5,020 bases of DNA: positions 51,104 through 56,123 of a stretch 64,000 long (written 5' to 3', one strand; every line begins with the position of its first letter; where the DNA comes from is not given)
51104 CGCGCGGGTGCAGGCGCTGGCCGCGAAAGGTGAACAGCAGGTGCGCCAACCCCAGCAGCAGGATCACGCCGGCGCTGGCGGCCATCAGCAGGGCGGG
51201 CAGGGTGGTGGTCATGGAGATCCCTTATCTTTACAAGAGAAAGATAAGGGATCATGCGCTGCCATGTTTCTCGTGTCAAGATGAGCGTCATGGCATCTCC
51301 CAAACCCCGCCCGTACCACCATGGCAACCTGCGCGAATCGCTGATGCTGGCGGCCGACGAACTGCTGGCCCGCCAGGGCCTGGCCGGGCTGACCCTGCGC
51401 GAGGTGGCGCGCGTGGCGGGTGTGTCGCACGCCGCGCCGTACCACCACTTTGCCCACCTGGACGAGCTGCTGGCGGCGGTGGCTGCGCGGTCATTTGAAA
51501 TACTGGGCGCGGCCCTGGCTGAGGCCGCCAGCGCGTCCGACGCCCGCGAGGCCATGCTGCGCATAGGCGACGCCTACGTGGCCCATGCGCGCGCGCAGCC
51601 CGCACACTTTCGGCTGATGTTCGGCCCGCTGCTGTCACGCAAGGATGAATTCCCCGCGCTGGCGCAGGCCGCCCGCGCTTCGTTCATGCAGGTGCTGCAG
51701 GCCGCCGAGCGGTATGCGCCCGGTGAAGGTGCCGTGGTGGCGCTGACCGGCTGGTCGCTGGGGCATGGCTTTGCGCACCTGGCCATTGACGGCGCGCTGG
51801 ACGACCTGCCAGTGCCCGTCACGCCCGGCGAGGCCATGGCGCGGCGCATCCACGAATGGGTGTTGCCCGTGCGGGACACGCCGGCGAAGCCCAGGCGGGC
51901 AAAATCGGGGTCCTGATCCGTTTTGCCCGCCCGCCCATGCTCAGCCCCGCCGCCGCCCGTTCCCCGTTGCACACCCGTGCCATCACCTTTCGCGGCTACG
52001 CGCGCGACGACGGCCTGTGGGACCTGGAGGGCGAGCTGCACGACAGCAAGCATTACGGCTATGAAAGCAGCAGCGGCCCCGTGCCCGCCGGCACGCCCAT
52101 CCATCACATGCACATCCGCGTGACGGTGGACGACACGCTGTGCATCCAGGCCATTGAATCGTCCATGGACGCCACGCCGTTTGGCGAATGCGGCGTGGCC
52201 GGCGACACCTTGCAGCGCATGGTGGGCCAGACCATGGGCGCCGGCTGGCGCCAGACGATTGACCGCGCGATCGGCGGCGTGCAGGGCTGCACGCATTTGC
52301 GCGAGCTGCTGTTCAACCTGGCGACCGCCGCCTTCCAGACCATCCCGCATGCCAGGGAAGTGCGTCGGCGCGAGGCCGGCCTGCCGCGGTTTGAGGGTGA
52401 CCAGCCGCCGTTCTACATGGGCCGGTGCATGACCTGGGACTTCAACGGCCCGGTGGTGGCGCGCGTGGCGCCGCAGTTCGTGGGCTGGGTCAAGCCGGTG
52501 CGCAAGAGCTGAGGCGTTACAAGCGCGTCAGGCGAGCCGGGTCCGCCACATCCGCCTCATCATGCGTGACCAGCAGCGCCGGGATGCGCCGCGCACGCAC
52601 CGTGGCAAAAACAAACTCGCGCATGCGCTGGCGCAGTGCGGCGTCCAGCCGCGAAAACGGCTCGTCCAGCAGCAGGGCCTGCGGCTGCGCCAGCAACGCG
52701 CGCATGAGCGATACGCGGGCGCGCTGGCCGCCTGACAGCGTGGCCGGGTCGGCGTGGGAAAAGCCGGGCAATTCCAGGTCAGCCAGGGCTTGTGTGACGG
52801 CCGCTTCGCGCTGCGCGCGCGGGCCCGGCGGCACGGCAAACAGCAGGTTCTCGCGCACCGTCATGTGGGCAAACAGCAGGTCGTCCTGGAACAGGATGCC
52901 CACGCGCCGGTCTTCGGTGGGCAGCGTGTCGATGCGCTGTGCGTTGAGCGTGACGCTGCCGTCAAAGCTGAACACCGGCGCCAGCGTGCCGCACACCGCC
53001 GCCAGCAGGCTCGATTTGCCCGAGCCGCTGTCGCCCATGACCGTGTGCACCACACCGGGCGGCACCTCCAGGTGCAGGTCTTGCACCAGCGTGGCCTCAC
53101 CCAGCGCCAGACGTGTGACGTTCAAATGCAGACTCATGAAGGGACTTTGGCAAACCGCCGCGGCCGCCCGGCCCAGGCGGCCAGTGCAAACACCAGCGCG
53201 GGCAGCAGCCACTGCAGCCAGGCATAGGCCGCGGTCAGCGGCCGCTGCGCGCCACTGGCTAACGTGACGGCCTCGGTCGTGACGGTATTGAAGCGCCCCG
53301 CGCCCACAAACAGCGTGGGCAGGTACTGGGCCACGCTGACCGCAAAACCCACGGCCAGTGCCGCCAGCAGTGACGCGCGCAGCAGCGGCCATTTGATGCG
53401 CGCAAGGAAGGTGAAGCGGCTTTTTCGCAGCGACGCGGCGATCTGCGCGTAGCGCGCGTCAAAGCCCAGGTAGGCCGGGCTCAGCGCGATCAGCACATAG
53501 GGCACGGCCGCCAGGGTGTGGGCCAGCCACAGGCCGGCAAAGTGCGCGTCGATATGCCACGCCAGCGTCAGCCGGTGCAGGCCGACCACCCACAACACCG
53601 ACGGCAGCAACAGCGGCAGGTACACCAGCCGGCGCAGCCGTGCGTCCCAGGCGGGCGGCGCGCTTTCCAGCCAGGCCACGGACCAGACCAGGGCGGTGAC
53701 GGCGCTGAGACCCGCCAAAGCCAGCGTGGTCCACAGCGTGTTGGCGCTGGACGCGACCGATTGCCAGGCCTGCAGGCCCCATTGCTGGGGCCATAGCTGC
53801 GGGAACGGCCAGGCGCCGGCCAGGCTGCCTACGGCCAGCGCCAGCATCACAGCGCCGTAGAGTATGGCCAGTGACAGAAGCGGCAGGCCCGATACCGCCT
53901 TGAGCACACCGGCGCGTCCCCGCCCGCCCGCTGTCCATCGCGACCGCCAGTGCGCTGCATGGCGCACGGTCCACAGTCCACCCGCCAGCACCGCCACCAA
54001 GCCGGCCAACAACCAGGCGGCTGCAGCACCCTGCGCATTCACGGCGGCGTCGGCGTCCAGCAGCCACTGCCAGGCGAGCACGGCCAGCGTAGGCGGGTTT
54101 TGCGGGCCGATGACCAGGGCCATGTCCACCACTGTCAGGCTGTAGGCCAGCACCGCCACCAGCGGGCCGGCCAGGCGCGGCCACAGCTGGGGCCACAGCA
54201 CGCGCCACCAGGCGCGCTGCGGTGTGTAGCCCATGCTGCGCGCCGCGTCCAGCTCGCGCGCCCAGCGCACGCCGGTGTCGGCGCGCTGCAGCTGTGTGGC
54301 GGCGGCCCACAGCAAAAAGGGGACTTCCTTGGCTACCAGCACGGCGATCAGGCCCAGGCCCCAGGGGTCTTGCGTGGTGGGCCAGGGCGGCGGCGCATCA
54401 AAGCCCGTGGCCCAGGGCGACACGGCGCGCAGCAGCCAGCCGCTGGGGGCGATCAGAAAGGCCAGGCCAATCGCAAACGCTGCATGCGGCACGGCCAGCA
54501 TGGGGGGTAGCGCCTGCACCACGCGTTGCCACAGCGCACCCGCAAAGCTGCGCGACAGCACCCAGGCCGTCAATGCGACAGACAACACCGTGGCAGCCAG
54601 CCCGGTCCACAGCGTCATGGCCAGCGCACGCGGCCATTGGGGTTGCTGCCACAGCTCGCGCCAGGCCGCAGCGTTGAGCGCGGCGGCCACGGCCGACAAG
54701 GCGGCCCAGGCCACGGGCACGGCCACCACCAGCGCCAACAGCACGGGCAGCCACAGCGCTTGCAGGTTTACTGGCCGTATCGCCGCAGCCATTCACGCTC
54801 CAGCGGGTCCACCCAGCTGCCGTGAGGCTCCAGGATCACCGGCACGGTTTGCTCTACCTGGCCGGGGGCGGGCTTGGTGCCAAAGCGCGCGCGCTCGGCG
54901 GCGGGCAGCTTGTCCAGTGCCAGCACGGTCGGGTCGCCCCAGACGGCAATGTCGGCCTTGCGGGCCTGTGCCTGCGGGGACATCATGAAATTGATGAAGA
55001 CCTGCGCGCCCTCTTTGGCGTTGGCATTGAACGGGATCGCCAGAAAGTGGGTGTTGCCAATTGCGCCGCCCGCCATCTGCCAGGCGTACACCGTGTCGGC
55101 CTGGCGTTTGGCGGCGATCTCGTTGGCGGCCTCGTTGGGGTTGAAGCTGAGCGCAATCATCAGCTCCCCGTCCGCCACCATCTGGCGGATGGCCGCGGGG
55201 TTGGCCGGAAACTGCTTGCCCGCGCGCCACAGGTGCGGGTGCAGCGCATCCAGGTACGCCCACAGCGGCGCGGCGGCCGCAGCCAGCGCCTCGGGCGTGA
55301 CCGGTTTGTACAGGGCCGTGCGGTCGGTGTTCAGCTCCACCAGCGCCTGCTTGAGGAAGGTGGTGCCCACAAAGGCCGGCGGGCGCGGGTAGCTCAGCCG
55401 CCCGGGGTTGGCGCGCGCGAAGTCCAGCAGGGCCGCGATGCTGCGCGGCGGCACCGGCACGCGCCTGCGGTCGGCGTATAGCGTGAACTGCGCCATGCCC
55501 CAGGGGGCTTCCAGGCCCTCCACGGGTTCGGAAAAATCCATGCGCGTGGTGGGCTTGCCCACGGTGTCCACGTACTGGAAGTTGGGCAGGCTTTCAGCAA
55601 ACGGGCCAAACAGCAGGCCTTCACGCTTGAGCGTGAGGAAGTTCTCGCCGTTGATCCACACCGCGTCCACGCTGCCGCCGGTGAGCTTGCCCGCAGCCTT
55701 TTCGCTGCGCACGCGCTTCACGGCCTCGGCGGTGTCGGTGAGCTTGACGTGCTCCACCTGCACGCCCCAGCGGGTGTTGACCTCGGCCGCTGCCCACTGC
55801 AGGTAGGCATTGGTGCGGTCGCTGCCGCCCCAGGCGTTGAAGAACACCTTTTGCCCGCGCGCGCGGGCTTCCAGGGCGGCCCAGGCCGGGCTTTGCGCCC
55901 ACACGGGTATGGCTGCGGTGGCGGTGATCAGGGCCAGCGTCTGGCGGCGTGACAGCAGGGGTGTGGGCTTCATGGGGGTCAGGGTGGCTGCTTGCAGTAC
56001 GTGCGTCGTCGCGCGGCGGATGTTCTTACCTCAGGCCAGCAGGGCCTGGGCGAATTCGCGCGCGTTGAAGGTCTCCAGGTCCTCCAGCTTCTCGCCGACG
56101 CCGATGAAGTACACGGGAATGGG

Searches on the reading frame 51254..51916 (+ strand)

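Call 20: search_protein_families(library=ncbifam, proteins=[window:51254-51916:+], max_evalue=0.000001)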
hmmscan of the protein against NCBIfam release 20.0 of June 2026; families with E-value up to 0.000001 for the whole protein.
window:51254-51916:+ (220 aa): 5 families
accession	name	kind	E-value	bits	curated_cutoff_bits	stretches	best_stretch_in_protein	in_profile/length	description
NF051852.1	efflux_TF_MtrR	exception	1.3e-08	34.9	280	1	27-99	12-84/205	multidrug efflux system transcriptional repressor MtrR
NF050111.1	TransRegSACE7040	equivalog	1.5e-08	34.7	250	1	27-117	3-94/186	SACE_7040 family transcriptional regulator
TIGR03384.1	betaine_BetI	equivalog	1.1e-07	31.8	201.3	1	27-114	10-98/189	choline-binding transcriptional repressor BetI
NF008402.0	PRK11202.1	equivalog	2.1e-07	30.8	151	1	27-122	13-110/211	HTH-type transcriptional repressor FabR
NF041196.1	ScbR_bind_reg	equivalog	2.5e-07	31.1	150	1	27-125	8-110/191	ScbR family autoregulator-binding transcription factor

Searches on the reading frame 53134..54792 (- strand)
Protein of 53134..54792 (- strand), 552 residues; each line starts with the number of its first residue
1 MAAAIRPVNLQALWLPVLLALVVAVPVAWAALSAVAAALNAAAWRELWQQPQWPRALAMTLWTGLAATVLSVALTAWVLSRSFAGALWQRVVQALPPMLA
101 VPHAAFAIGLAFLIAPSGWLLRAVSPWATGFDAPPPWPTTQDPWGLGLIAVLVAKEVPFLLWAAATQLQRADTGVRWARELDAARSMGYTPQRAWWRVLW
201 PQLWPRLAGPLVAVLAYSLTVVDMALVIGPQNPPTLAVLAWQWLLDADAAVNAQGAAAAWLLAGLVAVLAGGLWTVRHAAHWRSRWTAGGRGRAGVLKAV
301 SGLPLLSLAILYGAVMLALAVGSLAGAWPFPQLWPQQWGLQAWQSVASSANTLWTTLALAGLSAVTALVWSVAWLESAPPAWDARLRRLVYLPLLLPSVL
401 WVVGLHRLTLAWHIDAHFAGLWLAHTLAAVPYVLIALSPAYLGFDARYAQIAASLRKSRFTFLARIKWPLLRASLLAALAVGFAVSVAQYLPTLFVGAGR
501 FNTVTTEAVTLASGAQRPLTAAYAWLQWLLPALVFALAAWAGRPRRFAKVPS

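Call 20: search_protein_families(library=ncbifam, proteins=[window:53134-54792:-], max_evalue=0.000001)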
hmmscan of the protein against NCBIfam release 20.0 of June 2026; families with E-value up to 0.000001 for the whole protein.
window:53134-54792:- (552 aa): 8 families
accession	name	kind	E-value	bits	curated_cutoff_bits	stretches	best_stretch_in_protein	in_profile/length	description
TIGR03262.1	PhnU2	equivalog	1.6e-11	43.6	593.25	0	16-397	11-379/546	putative 2-aminoethylphosphonate ABC transporter permease subunit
TIGR02139.1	permease_CysT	equivalog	1.1e-10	41.5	246.1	0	417-498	131-212/265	sulfate ABC transporter permease subunit CysT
TIGR01581.1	Mo_ABC_porter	hypoth_equivalog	3.2e-10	39.9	210.3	1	349-510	19-193/225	ABC transporter permease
NF011624.0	PRK15050.1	equivalog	1.8e-09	37.1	247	1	8-257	25-269/297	2-aminoethylphosphonate ABC transporter permease subunit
NF007047.0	PRK09500.1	equivalog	4.6e-09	36.2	326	1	386-505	96-215/257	spermidine/putrescine ABC transporter permease PotC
TIGR02141.1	modB_ABC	equivalog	2.2e-07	30.7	182.6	1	358-526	5-188/208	molybdate ABC transporter permease subunit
TIGR03226.1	PhnU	equivalog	3e-07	30.2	283.45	1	8-258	43-288/311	2-aminoethylphosphonate ABC transporter permease subunit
TIGR00969.1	3a0106s02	subfamily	4.2e-07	29.7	240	0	418-497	143-222/272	sulfate ABC transporter permease subunit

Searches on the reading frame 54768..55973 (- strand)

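Call 20: search_protein_families(library=ncbifam, proteins=[window:54768-55973:-], max_evalue=0.000001)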
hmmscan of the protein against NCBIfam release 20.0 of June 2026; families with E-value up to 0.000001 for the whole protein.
window:54768-55973:- (401 aa): 1 family
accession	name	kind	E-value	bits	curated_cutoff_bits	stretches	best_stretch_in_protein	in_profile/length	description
NF008633.1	PRK11622.1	subfamily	4.1e-153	509.9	203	1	15-400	11-397/397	ABC transporter substrate-binding protein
